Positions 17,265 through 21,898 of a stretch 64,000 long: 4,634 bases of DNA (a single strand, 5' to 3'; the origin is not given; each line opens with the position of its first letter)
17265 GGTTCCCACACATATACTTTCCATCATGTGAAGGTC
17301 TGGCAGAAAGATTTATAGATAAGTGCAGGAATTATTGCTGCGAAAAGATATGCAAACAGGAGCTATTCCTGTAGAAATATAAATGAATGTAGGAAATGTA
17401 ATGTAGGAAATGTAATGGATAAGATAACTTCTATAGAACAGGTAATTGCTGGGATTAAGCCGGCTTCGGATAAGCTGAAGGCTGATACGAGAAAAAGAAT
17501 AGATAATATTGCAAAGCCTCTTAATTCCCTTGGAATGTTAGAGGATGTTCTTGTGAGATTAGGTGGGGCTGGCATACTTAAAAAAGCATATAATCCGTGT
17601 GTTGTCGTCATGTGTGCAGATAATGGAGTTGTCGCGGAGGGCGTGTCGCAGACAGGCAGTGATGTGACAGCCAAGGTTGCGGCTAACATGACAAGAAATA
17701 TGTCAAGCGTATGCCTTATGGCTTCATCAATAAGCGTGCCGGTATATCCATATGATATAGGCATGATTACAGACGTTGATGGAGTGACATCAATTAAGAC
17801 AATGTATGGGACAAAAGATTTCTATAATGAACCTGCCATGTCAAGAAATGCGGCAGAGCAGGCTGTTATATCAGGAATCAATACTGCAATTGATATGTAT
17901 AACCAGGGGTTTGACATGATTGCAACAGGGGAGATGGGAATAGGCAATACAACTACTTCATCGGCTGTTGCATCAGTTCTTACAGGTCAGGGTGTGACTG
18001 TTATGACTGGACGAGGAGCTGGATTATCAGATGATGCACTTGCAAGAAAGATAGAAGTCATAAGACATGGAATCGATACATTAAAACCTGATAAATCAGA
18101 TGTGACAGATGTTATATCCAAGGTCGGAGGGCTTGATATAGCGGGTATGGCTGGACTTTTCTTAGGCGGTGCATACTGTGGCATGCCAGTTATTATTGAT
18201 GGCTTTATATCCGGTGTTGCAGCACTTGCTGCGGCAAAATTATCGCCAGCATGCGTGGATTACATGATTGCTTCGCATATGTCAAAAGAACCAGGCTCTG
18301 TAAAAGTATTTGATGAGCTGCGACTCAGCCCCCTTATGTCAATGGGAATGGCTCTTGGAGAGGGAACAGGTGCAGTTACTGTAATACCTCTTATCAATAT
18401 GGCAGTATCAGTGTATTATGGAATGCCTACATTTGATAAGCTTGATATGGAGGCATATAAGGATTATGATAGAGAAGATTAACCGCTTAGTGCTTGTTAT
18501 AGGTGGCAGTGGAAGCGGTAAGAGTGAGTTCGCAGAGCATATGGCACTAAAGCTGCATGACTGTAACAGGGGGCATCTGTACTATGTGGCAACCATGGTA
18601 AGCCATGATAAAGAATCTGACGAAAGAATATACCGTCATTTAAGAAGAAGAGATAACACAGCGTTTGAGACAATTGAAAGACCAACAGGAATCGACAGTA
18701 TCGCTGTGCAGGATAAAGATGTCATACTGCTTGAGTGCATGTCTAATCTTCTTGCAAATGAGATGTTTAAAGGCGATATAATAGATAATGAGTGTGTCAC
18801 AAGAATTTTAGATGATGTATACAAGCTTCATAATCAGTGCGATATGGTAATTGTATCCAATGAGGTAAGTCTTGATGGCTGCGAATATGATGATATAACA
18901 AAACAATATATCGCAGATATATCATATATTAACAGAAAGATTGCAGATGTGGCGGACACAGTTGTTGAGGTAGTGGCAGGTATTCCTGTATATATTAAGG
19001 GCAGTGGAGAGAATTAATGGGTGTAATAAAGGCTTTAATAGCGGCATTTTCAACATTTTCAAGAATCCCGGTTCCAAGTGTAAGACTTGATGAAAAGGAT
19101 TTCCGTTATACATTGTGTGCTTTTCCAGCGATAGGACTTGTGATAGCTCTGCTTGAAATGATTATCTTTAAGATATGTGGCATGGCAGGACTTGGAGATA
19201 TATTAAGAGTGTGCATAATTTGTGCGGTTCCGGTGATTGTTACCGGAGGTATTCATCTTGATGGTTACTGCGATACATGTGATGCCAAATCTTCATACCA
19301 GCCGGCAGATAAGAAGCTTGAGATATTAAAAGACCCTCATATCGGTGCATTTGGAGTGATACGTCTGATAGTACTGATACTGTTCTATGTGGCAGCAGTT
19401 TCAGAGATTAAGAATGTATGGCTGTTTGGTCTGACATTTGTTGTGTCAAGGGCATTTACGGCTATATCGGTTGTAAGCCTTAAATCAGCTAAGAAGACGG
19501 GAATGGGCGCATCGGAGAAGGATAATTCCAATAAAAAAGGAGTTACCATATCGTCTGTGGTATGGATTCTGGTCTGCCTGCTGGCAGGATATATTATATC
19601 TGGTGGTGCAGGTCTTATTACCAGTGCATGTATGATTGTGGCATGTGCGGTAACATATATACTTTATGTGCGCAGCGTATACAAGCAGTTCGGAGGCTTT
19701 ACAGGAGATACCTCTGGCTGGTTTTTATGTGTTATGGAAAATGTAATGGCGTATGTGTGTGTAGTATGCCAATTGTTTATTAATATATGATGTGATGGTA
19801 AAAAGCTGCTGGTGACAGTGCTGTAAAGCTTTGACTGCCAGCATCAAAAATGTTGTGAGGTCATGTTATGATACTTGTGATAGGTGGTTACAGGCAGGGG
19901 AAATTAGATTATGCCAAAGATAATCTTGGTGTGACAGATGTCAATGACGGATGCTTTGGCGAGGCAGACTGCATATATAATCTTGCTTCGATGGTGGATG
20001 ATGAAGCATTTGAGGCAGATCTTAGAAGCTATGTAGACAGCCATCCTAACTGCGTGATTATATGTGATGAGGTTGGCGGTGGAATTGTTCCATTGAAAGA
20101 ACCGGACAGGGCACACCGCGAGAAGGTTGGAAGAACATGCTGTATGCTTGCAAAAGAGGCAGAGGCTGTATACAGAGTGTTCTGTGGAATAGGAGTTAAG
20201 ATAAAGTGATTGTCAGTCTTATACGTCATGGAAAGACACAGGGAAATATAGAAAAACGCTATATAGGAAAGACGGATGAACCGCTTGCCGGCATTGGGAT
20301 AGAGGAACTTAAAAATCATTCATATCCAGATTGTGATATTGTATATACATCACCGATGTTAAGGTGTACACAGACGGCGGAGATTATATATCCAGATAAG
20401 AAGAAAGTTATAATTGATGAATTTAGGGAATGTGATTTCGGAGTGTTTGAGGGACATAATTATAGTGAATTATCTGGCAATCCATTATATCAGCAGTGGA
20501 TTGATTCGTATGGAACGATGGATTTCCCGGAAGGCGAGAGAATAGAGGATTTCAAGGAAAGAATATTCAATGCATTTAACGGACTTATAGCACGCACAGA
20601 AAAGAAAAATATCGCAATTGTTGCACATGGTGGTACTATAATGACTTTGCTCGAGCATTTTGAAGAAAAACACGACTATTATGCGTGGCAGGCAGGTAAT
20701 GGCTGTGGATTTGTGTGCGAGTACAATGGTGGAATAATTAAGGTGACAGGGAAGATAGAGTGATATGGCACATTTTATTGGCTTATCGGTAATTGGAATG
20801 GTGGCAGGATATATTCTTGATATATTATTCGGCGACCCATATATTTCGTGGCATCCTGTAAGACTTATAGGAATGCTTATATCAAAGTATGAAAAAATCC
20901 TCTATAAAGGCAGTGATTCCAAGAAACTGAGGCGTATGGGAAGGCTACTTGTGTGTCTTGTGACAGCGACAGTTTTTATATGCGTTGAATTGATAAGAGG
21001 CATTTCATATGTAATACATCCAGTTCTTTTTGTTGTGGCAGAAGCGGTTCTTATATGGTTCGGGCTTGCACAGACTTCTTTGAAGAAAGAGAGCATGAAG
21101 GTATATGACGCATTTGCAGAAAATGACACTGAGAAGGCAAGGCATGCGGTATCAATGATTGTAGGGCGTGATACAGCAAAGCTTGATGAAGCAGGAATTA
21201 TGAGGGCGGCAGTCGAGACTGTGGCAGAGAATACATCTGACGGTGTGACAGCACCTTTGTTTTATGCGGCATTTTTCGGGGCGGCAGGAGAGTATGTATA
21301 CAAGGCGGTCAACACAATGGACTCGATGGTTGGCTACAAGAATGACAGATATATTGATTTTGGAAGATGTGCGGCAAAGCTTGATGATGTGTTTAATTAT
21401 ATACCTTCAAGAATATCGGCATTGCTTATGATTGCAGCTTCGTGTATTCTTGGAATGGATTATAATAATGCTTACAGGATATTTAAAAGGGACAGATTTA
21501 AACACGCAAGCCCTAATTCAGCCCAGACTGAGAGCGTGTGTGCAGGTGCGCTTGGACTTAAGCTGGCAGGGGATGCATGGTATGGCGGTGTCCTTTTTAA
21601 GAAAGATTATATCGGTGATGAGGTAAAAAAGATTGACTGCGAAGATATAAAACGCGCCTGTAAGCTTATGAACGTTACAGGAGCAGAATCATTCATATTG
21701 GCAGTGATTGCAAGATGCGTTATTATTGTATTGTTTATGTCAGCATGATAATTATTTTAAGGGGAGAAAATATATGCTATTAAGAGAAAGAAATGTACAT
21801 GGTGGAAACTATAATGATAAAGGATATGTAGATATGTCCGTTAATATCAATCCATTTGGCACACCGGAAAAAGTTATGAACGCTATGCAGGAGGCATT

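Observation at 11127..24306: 13-kb cobamide salvage/remodeling operon with no detectable cobalamin riboswitch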

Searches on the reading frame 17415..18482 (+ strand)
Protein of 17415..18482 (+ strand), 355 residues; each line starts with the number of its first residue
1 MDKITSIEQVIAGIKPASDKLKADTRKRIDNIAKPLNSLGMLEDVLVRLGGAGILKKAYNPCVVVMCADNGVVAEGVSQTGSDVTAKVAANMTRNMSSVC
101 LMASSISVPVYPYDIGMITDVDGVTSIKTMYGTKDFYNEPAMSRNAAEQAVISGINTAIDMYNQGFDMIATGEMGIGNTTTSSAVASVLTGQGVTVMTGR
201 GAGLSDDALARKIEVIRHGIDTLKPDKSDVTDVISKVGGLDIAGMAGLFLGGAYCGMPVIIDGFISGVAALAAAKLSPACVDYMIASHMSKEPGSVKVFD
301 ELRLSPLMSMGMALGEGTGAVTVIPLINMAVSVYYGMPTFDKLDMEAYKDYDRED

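Call 6: search_protein_families(library=pfam, proteins=[window:17415-18482:+])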
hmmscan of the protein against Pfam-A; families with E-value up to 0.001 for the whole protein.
window:17415-18482:+ (355 aa): 1 family
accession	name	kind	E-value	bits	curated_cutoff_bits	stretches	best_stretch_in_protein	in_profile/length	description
PF02277.22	DBI_PRT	-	6e-111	371.3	22.6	1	14-342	1-326/329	Phosphoribosyltransferase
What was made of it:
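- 17415..18482 (+): CobT, the lower-ligand phosphoribosyltransferase. Pfam DBI_PRT, 371 bits (call 6).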

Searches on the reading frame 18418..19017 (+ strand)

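Call 6: search_protein_families(library=pfam, proteins=[window:18418-19017:+])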
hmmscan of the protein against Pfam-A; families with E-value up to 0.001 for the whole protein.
window:18418-19017:+ (199 aa): 1 family
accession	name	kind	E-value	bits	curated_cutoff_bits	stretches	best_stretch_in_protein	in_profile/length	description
PF02283.22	CobU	-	2.1e-33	115.7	27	1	25-192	1-167/168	Cobinamide kinase / cobinamide phosphate guanyltransferase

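Call 12: search_protein_families(library=ncbifam, proteins=[window:18418-19017:+])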
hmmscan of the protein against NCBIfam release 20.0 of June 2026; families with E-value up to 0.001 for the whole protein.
window:18418-19017:+ (199 aa): 1 family
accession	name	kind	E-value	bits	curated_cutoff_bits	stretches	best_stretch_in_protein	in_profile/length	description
NF004469.0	PRK05800.1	equivalog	3.2e-29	101.8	161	1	23-195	3-171/173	bifunctional adenosylcobinamide kinase/adenosylcobinamide-phosphate guanylyltransferase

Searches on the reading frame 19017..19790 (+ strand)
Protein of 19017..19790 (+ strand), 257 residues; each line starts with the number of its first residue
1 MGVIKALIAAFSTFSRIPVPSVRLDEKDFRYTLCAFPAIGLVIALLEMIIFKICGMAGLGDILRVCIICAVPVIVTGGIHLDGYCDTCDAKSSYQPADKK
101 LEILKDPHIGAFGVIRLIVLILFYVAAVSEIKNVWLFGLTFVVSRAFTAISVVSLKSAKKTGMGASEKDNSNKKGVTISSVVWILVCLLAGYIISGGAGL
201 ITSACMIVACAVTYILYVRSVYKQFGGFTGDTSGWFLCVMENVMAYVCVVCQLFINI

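Call 6: search_protein_families(library=pfam, proteins=[window:19017-19790:+])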
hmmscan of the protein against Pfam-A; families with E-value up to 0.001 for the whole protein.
window:19017-19790:+ (257 aa): 1 family
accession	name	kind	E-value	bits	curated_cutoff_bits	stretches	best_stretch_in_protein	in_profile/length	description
PF02654.20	CobS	-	2.8e-46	158.7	23.2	1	10-244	1-205/207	Cobalamin-5-phosphate synthase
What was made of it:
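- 19017..19790 (+): CobS, cobalamin-5'-phosphate synthase. Pfam 158.7 bits (call 6).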

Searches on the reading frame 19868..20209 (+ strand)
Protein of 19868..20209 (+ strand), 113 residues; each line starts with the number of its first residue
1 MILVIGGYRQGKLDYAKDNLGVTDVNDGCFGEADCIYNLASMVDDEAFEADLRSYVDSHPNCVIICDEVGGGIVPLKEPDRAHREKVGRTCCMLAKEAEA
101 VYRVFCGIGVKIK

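Call 7: search_protein_families(library=pfam, proteins=[window:19868-20209:+])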
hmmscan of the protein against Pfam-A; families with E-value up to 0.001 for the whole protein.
window:19868-20209:+ (113 aa): 1 family
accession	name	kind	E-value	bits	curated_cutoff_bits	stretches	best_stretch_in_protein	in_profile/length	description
PF02283.22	CobU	-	3.2e-11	43.5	27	1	50-112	106-168/168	Cobinamide kinase / cobinamide phosphate guanyltransferase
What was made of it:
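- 19868..20209 (+): Mini-CobU: an intact, conserved 113-aa CobU-core paralogue. It has a degenerate P-loop (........) and lacks the segment that lies between the P-loop and the EVG motif in full-length CobU. Pfam (call 7).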

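Call 12: search_protein_families(library=ncbifam, proteins=[window:19868-20209:+])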
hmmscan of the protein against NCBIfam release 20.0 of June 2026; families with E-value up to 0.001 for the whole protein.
window:19868-20209:+ (113 aa): 1 family
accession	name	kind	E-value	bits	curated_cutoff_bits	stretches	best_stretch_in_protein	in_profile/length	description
NF004469.0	PRK05800.1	equivalog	2.2e-12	47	161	1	53-113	110-170/173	bifunctional adenosylcobinamide kinase/adenosylcobinamide-phosphate guanylyltransferase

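Call 57: find_homologous_proteins(query=window:19868-20209:+)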
Query window:19868-20209:+ (113 aa): 71 proteins with E <= 0.001 among 72 candidates.
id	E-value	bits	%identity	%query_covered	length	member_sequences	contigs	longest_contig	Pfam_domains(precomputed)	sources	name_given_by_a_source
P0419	3.5e-66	239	94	100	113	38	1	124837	PF02283.23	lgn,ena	-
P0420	1.3e-48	182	69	100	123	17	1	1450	PF02283.23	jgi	jgi:hypothetical protein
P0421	2.9e-48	181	68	100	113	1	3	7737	PF02283.23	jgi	jgi:adenosyl cobinamide kinase/adenosyl cobinamide phosphate guanylyltransferase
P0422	4.1e-48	181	72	100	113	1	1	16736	PF02283.23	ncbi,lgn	-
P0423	1.5e-43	166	66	100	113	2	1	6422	PF02283.23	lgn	-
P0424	2.0e-42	162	62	100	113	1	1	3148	PF02283.23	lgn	-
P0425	1.9e-41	159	62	100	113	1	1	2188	PF02283.23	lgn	-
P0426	1.2e-37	147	59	100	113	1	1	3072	PF02283.23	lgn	-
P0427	1.0e-34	137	60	100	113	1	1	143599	PF02283.23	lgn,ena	-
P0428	3.6e-33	132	58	100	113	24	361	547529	PF02283.23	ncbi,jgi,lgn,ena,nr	ncbi:MAG: bifunctional adenosylcobinamide kinase/adenosylcobinamide-phosphate guanylyltransferase [C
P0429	5.7e-33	132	58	100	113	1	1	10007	PF02283.23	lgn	-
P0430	1.6e-31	127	58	100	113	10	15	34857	PF02283.23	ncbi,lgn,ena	-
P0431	6.7e-31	125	55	100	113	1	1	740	PF02283.23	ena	-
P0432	4.2e-30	122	55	100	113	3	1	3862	PF02283.23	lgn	-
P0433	6.5e-30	122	56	100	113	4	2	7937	PF02283.23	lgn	-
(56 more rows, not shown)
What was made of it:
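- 19868..20209 (+): 71 homologue clusters of about 109-129 aa (call 57).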

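Call 71: predict_structure(alignment_id=A5)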
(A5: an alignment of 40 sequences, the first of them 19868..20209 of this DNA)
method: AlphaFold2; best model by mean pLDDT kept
length: 113 residues; sequences in the alignment: 40
mean_pLDDT: 95.5   pTM: 0.87
mean pLDDT of the five models: 95.5, 95.1, 94.6, 94.4, 92.8
residues with pLDDT >= 90: 107; 70-90: 6; 50-70: 0; < 50: 0
segments of 3 or more residues with pLDDT < 50: none
pLDDT, mean of each block of 10 residues (from residue 1): 95 97 96 96 96 96 94 90 95 97 96 97
secondary structure, 60 per line:
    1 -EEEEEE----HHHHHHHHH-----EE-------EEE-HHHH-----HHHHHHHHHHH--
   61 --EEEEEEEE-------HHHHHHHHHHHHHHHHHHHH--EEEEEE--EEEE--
elements in order: E2-7 H12-20 E35-37 H39-42 H48-58 E63-70 H78-97 E100-105 E108-111
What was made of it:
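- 19868..20209 (+): AF2 pLDDT 95.5 (call 71).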

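Call 74: fold_search(model_id=the predicted structure, library=pdb)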
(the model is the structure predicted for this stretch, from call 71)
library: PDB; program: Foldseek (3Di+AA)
matches with E <= 10: 697; with E <= 0.001: 24
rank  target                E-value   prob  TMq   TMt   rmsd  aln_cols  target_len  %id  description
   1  7tm8_C                1.2e-07  1.00  0.74  0.51   5.3       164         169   26  Crystal structure of Bifunctional adenosylcobalamin biosynthesis protein from Klebsiella pneumoniae (released 2022-02-02)
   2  7tm8_A                1.9e-07  1.00  0.71  0.51   5.3       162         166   25  Crystal structure of Bifunctional adenosylcobalamin biosynthesis protein from Klebsiella pneumoniae (released 2022-02-02)
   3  1c9k_C                2.8e-07  1.00  0.71  0.51   5.0       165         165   27  THE THREE DIMENSIONAL STRUCTURE OF ADENOSYLCOBINAMIDE KINASE/ ADENOSYLCOBINAMIDE PHOSPHATE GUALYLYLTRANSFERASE (COBU)  (released 1999-08-18)
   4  1cbu_C                5.3e-07  1.00  0.77  0.51   4.0       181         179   23  ADENOSYLCOBINAMIDE KINASE/ADENOSYLCOBINAMIDE PHOSPHATE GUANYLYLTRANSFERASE (COBU) FROM SALMONELLA TYPHIMURIUM (released 1998-12-02)
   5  7tm8_B                5.3e-07  1.00  0.72  0.50   5.4       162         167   25  Crystal structure of Bifunctional adenosylcobalamin biosynthesis protein from Klebsiella pneumoniae (released 2022-02-02)
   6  1c9k_A                7.3e-07  1.00  0.76  0.53   4.0       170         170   25  THE THREE DIMENSIONAL STRUCTURE OF ADENOSYLCOBINAMIDE KINASE/ ADENOSYLCOBINAMIDE PHOSPHATE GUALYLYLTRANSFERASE (COBU)  (released 1999-08-18)
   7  1cbu_A                9.5e-07  1.00  0.74  0.49   4.8       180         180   25  ADENOSYLCOBINAMIDE KINASE/ADENOSYLCOBINAMIDE PHOSPHATE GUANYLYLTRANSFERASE (COBU) FROM SALMONELLA TYPHIMURIUM (released 1998-12-02)
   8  8yep_B                1.7e-06  1.00  0.75  0.52   4.4       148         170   23  Crystal structure of adenosylcobinamide kinase / adenosylcobinamide phosphate guanylyltransferase from Methylocapsa pa (released 2025-01-01)
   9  8ykc_B                1.9e-06  1.00  0.77  0.51   3.7       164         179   21  Crystal structure of adenosylcobinamide kinase / adenosylcobinamide phosphate guanylyltransferase complexed with GDP (released 2025-01-01)
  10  9vio_C                2.7e-06  1.00  0.73  0.51   4.9       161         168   19  Crystal strcture of adenosylcobinamide kinase/adenosylcobinamide phosphate guanylyltransferase CobU from Akkermansia m (released 2025-10-08)
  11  9vit_A                3.5e-06  1.00  0.73  0.48   5.2       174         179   18  Crystal strcture of adenosylcobinamide kinase/adenosylcobinamide phosphate guanylyltransferase CobU H49A from Akkerman (released 2025-10-08)
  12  8ykc_C                3.7e-06  1.00  0.74  0.55   4.0       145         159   23  Crystal structure of adenosylcobinamide kinase / adenosylcobinamide phosphate guanylyltransferase complexed with GDP (released 2025-01-01)
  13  8yk8                  4.0e-06  1.00  0.77  0.53   3.4       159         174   21  adenosylcobinamide kinase/adenosylcobinamide phosphate guanylyltransferase -C91S (released 2025-01-01)
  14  8ykc_A                4.0e-06  1.00  0.75  0.49   5.6       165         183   21  Crystal structure of adenosylcobinamide kinase / adenosylcobinamide phosphate guanylyltransferase complexed with GDP (released 2025-01-01)
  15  8yep_A                4.5e-06  1.00  0.74  0.54   4.2       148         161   23  Crystal structure of adenosylcobinamide kinase / adenosylcobinamide phosphate guanylyltransferase from Methylocapsa pa (released 2025-01-01)
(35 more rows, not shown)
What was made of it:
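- On CobU bifunctional kinase/guanylyltransferase (for the 113-aa protein): Foldseek top 24 hits are all CobU structures, with TMq 0.68-0.77 and TMt about 0.5 (call 74).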

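Call 82: find_encoding_contigs(protein=P0419, flank=10000, max_places=2)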
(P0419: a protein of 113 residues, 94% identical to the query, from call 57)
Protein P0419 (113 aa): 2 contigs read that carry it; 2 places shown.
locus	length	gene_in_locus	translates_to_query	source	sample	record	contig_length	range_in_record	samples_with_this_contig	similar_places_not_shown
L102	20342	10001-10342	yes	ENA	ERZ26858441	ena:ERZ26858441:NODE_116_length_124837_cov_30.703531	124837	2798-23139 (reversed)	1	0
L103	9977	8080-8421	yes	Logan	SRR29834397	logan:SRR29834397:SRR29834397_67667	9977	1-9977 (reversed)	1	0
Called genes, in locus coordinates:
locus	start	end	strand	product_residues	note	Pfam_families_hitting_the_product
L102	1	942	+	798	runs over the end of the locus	PF07944:Beta-AFase-like_GH127_cat (weak)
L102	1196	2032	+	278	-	PF01261:AP_endonuc_2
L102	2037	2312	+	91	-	PF06961:DUF1294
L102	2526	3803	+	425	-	PF01497:Peripla_BP_2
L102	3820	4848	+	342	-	PF01032:FecCD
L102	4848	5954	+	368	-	PF00005:ABC_tran, PF13555:AAA_29 (faint), PF13304:AAA_21 (faint), PF13401:AAA_22 (weak), PF27219:MJ0874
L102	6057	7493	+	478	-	PF01656:CbiA, PF13500:AAA_26 (faint), PF07685:GATase_3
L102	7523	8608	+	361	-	PF02277:DBI_PRT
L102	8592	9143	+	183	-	PF02283:CobU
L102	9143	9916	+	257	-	PF02654:CobS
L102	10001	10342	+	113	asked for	PF02283:CobU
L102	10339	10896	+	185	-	PF00300:His_Phos_1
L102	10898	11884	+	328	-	PF03186:CobD_Cbib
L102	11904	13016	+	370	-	PF00155:Aminotran_1_2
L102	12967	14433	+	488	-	PF01656:CbiA, PF13500:AAA_26, PF07685:GATase_3, PF00117:GATase (weak), PF01174:SNO (weak)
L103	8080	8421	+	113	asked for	PF02283:CobU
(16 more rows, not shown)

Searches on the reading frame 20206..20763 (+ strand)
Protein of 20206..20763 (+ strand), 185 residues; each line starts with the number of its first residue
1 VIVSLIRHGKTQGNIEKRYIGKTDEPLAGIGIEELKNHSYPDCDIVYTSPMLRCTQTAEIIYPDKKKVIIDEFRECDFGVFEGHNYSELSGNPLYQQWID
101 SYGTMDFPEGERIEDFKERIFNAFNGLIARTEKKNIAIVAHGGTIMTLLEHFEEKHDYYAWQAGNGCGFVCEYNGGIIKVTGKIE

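Call 7: search_protein_families(library=pfam, proteins=[window:20206-20763:+])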
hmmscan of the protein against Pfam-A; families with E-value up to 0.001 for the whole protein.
window:20206-20763:+ (185 aa): 1 family
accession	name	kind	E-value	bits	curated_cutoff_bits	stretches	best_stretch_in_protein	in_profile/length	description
PF00300.27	His_Phos_1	-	7.2e-34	117.6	21.7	1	4-175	2-183/194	Histidine phosphatase superfamily (branch 1)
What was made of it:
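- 20206..20763 (+): CobC, alpha-ribazole phosphatase. Pfam His_Phos_1 (call 7).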

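Call 12: search_protein_families(library=ncbifam, proteins=[window:20206-20763:+])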
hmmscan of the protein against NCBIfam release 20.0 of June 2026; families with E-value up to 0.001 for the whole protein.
window:20206-20763:+ (185 aa): 18 families
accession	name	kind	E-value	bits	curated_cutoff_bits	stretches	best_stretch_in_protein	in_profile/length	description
TIGR03162.1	ribazole_cobC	equivalog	3.6e-36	124.3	162.9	1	3-163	1-168/176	alpha-ribazole phosphatase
NF005567.0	PRK07238.1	equivalog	3.6e-19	69.3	326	1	4-150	181-335/378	bifunctional RNase H/acid phosphatase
NF011580.0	PRK15004.1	equivalog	1.8e-17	64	250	1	2-149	2-157/203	adenosylcobalamin/alpha-ribazole phosphatase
TIGR03848.1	MSMEG_4193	subfamily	9.5e-15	54.6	203.85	1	3-149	2-160/204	MSMEG_4193 family putative phosphomutase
NF045917.1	PhserinePhPspA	equivalog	1.8e-12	47.4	350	1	4-147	5-156/211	phosphoserine phosphatase PspA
NF002901.0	PRK03482.1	equivalog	8.1e-12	45.2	261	1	3-149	4-158/215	2,3-diphosphoglycerate-dependent phosphoglycerate mutase GpmB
NF038349.1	dPGM_arch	equivalog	1.1e-10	41.7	225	1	4-158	2-154/194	2,3-diphosphoglycerate-dependent phosphoglycerate mutase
NF009994.0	PRK13463.1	equivalog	2.3e-10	40.6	277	1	3-154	5-164/203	phosphoserine phosphatase 1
NF002217.0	PRK01112.1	equivalog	1e-09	38.1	320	1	82-154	118-194/228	2,3-bisphosphoglycerate-dependent phosphoglycerate mutase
TIGR01258.1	pgm_1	subfamily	1.1e-09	38.1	81.7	1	3-74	3-80/245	2,3-bisphosphoglycerate-dependent phosphoglycerate mutase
NF010713.0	PRK14115.1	equivalog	3.3e-09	36.4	305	1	4-71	5-78/248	2,3-diphosphoglycerate-dependent phosphoglycerate mutase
NF002339.0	PRK01295.1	equivalog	7.8e-08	32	316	1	3-153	5-170/206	2,3-bisphosphoglycerate-dependent phosphoglycerate mutase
NF009993.0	PRK13462.1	equivalog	1.1e-06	28.4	226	1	5-145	10-151/203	acid phosphatase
NF010718.0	PRK14120.1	equivalog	1e-05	25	366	0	5-104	9-122/249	phosphoglyceromutase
NF010714.0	PRK14116.1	equivalog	4.6e-05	23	401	0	4-85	5-97/229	2,3-diphosphoglycerate-dependent phosphoglycerate mutase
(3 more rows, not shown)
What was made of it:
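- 20206..20763 (+): Best NCBIfam match is TIGR03162, at 124 bits, below its cutoff of 162.9 (call 12).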

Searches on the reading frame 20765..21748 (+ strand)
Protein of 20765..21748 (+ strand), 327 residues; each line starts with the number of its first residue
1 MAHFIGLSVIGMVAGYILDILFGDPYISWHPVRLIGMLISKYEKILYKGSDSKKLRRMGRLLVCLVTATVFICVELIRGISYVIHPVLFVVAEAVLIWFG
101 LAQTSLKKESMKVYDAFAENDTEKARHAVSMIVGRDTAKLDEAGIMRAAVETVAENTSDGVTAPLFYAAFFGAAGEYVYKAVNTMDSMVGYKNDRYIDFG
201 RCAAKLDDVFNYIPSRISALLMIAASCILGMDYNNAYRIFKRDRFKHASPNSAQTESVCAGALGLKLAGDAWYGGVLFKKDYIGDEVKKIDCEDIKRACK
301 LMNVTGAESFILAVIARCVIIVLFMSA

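Call 7: search_protein_families(library=pfam, proteins=[window:20765-21748:+])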
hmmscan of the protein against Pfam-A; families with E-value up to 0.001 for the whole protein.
window:20765-21748:+ (327 aa): 1 family
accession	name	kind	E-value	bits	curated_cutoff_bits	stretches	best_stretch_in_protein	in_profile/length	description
PF03186.18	CobD_Cbib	-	3.2e-104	348.6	34.4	1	13-302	2-282/282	CobD/Cbib protein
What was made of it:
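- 20765..21748 (+): CbiB, adenosylcobinamide-phosphate synthase. Pfam 348.6 bits (call 7).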
